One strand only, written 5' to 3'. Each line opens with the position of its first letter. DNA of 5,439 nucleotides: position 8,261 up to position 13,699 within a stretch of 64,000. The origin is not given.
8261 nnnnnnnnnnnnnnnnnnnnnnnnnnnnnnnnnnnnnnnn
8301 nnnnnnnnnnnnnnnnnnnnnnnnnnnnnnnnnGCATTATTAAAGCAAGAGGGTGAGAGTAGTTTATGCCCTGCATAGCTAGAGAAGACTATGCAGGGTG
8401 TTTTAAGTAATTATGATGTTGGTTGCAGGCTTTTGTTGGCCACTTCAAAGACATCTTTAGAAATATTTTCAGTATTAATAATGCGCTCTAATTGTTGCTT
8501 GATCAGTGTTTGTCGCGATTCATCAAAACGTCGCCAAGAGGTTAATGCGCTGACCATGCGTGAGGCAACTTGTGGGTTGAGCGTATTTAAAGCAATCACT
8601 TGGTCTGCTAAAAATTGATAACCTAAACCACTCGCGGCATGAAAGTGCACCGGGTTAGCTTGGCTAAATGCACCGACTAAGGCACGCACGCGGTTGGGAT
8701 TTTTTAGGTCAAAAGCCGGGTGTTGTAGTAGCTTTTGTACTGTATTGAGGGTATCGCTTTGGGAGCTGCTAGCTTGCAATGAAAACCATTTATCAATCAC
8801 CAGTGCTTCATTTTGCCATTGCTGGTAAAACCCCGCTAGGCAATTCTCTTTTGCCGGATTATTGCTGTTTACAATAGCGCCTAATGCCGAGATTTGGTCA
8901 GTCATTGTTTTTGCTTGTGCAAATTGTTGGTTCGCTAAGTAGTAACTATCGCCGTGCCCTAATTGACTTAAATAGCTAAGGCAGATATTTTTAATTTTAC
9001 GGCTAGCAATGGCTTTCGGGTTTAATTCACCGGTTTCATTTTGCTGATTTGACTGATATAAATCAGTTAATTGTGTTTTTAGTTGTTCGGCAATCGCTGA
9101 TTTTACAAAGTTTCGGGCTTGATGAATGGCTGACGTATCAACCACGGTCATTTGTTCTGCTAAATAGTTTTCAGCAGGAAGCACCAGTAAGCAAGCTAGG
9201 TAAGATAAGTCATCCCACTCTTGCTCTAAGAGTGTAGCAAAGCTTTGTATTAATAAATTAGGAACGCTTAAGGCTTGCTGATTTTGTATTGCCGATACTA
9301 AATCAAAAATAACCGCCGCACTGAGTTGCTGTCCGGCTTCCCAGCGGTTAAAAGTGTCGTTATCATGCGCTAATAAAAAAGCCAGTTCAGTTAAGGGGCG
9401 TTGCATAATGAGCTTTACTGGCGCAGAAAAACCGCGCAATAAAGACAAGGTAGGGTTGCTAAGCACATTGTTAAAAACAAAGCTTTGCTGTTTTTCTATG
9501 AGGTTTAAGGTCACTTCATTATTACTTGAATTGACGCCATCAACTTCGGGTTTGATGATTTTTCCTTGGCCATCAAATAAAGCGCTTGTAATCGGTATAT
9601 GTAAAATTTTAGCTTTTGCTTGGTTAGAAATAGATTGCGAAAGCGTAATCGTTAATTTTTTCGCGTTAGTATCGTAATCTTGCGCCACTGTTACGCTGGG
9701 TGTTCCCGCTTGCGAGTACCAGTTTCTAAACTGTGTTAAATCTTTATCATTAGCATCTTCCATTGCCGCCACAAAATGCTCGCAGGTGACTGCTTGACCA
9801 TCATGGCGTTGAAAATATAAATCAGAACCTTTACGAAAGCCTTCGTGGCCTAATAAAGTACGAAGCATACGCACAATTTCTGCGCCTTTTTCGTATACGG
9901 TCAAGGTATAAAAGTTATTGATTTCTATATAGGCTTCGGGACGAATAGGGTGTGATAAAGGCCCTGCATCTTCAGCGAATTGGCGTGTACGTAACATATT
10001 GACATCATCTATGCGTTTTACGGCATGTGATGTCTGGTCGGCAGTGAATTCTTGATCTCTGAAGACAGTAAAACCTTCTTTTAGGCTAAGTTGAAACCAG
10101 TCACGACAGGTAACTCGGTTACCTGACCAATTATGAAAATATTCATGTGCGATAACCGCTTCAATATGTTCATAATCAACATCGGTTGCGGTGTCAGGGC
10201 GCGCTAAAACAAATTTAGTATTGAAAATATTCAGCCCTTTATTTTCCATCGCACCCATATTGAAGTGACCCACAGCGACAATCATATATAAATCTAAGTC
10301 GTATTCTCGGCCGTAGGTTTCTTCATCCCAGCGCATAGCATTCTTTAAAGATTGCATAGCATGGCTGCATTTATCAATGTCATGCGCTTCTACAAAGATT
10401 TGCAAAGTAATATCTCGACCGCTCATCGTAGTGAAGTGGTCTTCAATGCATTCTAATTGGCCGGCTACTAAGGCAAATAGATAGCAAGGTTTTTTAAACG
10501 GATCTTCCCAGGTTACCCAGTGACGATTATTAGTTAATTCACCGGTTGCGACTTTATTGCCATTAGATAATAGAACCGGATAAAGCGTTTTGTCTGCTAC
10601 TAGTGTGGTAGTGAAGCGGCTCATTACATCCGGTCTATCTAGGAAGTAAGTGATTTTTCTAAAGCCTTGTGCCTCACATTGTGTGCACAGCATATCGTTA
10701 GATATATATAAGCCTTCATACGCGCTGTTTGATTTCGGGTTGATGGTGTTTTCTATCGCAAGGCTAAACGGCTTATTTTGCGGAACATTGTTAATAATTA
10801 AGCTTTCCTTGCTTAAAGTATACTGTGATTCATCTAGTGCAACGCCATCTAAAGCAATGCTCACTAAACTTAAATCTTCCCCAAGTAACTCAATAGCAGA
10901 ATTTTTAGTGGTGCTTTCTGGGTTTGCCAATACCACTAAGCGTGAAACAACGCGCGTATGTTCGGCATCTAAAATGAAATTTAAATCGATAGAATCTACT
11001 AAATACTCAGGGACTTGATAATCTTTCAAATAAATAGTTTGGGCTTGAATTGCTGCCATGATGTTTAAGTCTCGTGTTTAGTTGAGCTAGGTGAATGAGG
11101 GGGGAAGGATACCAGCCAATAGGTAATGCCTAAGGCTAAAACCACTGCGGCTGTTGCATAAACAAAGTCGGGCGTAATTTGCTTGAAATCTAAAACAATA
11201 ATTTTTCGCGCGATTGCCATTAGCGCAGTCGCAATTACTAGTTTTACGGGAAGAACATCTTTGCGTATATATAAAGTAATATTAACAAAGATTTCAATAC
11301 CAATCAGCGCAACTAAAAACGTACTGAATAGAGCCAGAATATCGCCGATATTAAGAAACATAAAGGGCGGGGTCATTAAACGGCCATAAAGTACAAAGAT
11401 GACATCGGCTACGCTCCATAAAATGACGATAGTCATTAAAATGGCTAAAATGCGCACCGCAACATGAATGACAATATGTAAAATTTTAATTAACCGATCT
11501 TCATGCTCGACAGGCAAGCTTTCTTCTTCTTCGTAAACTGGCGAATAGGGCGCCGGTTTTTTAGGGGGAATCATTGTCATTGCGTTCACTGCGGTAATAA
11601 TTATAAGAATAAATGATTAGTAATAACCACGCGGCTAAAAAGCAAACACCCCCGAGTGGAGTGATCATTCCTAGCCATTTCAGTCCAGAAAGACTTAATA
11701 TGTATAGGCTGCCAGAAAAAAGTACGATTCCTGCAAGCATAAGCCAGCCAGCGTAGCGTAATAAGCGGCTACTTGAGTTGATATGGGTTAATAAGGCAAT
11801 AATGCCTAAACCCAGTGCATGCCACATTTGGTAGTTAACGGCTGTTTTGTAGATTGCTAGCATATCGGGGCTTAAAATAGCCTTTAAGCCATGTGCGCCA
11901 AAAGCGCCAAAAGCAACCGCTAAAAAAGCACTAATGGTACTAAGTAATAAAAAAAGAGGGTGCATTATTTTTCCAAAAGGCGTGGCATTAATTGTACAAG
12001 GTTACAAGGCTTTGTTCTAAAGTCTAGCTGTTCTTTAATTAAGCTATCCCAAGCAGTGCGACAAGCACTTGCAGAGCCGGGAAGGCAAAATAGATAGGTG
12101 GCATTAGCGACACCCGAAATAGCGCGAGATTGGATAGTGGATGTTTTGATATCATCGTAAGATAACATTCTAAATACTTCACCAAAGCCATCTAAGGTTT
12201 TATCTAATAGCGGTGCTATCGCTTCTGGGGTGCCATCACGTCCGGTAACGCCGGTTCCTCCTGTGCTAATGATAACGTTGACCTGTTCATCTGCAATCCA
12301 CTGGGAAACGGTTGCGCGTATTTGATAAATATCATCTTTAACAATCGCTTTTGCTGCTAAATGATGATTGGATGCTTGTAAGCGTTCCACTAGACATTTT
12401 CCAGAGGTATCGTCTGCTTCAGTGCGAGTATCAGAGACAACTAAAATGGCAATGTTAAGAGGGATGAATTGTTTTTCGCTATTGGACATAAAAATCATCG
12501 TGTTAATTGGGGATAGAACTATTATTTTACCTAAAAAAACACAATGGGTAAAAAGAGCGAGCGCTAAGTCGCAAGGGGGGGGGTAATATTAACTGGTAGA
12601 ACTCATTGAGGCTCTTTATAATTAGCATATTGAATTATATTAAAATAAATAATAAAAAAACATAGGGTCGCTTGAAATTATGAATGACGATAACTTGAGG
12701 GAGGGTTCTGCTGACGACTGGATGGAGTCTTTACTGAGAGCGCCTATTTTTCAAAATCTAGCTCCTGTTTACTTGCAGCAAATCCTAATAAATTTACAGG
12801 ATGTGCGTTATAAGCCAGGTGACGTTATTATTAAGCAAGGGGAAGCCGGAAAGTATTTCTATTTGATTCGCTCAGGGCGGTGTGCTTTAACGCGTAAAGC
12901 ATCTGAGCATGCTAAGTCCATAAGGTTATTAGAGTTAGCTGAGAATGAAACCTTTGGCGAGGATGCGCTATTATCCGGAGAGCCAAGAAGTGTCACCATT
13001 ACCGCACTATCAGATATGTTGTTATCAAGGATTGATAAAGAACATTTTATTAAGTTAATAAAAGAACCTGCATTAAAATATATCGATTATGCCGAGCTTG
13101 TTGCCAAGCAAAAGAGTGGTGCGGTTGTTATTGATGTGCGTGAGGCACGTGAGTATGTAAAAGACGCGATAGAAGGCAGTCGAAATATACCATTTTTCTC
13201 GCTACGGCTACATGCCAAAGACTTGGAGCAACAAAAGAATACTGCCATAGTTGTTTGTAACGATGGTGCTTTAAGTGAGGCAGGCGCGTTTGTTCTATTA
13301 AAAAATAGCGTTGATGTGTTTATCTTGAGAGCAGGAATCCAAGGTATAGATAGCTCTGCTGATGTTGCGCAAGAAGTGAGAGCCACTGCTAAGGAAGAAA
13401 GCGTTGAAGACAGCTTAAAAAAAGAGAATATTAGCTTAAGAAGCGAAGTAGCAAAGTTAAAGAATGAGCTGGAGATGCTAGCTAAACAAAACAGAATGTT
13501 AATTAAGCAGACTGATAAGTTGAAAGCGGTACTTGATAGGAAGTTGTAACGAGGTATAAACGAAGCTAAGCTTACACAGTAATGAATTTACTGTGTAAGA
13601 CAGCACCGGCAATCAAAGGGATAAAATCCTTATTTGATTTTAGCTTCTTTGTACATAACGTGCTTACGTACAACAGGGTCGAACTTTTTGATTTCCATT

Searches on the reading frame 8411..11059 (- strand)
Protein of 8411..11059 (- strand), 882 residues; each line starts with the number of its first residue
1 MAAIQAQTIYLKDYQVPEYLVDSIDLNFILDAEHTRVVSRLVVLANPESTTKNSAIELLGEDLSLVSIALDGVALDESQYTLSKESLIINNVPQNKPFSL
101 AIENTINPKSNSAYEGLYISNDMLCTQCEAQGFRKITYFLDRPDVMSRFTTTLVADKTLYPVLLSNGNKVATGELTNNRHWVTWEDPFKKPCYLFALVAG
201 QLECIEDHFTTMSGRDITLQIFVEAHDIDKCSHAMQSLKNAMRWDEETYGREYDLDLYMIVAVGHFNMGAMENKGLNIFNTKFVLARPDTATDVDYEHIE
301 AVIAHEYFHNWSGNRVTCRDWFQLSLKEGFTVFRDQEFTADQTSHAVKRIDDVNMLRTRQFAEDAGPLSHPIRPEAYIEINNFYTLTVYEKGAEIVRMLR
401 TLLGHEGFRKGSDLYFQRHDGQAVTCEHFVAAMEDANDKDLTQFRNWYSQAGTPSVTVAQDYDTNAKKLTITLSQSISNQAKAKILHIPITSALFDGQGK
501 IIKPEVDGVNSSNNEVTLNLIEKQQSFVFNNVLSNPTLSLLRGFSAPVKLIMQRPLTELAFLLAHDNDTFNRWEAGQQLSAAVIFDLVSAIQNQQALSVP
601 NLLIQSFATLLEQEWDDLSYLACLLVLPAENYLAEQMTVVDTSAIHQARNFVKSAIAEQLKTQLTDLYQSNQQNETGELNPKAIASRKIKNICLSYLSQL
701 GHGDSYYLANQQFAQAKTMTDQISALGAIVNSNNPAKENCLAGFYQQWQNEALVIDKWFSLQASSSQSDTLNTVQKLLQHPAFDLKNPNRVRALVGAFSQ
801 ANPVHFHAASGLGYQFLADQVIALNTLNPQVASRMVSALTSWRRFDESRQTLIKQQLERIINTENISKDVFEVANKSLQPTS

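Call 25: search_protein_families(library=pfam, proteins=[window:8411-11059:-], max_evalue=0.00001)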
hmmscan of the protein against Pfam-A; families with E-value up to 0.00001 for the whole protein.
window:8411-11059:- (882 aa): 4 families
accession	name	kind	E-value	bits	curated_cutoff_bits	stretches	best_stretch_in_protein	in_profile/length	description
PF17432.8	DUF3458_C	-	2.9e-122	408.5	24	1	558-879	3-320/320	Domain of unknown function (DUF3458_C) ARM repeats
PF01433.26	Peptidase_M1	-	4.6e-56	190.3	27.7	1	234-446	2-216/218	Peptidase family M1 domain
PF11940.14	DUF3458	-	3.3e-23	82.3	28.6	1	452-551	1-93/95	Domain of unknown function (DUF3458) Ig-like fold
PF17900.6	Peptidase_M1_N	-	7.5e-17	62.5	25.8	1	68-194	53-186/186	Peptidase M1 N-terminal domain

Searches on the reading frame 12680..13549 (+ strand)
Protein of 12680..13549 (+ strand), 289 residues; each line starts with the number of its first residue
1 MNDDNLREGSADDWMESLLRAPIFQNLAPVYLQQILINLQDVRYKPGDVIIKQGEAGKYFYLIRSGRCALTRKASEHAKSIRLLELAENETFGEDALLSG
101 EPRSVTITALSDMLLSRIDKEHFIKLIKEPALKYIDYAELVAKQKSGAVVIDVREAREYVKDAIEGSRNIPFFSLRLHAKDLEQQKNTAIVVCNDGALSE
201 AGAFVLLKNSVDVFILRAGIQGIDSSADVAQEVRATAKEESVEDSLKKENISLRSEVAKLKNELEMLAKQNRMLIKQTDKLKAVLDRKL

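Call 25: search_protein_families(library=pfam, proteins=[window:12680-13549:+], max_evalue=0.00001)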
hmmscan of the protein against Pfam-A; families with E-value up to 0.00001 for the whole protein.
window:12680-13549:+ (289 aa): 2 families
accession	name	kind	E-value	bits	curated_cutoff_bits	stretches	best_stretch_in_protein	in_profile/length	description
PF00027.35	cNMP_binding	-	6.3e-21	74.6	27.5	1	42-128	2-87/89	Cyclic nucleotide-binding domain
PF00581.25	Rhodanese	-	4.8e-10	40.2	22.2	1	138-223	3-99/102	Rhodanese-like domain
